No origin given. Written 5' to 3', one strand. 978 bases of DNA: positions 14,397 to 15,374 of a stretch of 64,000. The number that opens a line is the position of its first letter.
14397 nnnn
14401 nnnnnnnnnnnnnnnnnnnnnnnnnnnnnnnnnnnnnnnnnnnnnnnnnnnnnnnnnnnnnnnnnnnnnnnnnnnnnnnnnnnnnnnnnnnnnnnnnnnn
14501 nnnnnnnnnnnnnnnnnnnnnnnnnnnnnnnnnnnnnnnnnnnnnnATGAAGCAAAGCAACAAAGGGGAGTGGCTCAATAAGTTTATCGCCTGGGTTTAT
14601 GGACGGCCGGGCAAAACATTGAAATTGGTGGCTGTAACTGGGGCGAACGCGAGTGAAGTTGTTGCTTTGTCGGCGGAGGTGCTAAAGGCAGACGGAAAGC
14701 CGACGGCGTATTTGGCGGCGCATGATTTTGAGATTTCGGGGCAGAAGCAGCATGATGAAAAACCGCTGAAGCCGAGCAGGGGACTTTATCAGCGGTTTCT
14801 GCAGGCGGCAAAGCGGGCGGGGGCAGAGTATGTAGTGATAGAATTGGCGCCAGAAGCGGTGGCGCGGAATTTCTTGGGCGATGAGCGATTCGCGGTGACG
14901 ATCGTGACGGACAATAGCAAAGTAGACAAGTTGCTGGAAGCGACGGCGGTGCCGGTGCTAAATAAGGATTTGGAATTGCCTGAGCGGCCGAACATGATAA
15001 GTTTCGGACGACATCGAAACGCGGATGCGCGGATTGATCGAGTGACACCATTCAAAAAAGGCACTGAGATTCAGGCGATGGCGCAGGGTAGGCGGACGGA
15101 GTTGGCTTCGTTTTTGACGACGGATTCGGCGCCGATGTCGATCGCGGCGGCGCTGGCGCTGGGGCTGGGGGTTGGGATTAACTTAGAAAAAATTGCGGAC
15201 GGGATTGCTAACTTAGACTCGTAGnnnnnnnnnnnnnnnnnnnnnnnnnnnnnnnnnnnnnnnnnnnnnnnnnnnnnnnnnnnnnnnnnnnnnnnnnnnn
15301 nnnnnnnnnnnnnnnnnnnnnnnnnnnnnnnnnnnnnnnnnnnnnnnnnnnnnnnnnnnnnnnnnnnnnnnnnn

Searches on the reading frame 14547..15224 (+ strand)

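Call 47: search_protein_families(library=pfam, proteins=[window:14547-15224:+], max_evalue=0.0001)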
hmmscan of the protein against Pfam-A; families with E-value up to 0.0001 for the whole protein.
window:14547-15224:+ (225 aa): 0 families

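Call 96: search_protein_families(library=ncbifam, proteins=[window:14547-15224:+], max_evalue=0.001)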
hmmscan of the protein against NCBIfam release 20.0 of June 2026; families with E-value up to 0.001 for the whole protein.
window:14547-15224:+ (225 aa): 5 families
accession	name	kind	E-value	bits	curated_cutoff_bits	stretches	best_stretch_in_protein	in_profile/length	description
TIGR01085.1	murE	subfamily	1.4e-10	40.7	257.3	1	6-122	66-185/472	UDP-N-acetylmuramyl-tripeptide synthetase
NF001126.0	PRK00139.1-4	equivalog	1.4e-10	40.4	373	1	8-123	87-202/486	UDP-N-acetylmuramoyl-L-alanyl-D-glutamate--2,6-diaminopimelate ligase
NF008896.0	PRK11929.1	equivalog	2.7e-09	35.4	1023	1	9-122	96-209/965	bifunctional UDP-N-acetylmuramoyl-L-alanyl-D-glutamate--2,6-diaminopimelate ligase MurE/UDP-N-acetylmuramoyl-tripeptide--D-alanyl-D-alanine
NF001124.0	PRK00139.1-2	equivalog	3.7e-08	32.5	476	1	7-124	93-208/500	UDP-N-acetylmuramoyl-L-alanyl-D-glutamate--2,6-diaminopimelate ligase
NF010628.0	PRK14022.1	equivalog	0.00029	19.7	536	1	17-121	103-207/483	UDP-N-acetylmuramoyl-L-alanyl-D-glutamate--L-lysine ligase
